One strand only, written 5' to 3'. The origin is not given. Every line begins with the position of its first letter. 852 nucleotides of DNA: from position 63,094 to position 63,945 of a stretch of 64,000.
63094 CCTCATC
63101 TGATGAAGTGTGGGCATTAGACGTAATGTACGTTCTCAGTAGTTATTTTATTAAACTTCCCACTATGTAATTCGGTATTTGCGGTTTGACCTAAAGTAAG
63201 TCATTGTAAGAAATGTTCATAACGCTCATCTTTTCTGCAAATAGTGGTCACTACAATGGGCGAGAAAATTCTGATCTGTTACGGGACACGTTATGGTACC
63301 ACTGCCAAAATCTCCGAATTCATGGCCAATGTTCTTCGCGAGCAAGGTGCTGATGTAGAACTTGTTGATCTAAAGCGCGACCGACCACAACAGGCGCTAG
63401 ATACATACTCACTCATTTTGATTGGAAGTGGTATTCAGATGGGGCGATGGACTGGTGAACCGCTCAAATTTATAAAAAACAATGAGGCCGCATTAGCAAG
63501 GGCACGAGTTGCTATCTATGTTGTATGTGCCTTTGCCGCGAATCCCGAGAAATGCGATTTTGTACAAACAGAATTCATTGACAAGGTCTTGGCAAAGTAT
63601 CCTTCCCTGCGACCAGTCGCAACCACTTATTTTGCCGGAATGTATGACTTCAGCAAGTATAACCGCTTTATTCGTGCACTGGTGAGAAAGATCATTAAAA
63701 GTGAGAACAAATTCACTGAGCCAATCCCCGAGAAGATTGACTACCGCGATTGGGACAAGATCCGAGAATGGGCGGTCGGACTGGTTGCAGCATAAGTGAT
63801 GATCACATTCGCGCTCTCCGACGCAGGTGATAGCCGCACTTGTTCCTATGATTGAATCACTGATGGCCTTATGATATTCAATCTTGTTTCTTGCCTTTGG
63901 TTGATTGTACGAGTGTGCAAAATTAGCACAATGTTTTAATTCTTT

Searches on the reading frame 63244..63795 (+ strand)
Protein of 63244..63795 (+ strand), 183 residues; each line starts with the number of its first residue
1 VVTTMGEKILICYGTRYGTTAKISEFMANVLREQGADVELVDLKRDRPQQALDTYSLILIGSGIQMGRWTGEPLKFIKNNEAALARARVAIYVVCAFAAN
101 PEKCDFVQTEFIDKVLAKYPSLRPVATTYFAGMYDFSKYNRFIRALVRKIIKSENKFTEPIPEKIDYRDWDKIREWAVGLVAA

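Call 85: search_protein_families(library=pfam, proteins=[window:63244-63795:+], max_evalue=0.0001)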
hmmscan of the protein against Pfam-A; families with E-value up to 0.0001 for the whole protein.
window:63244-63795:+ (183 aa): 1 family
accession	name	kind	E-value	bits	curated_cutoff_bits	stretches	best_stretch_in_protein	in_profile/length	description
PF12724.12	Flavodoxin_5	-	3.2e-27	96.1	27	1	10-159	1-143/145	Flavodoxin domain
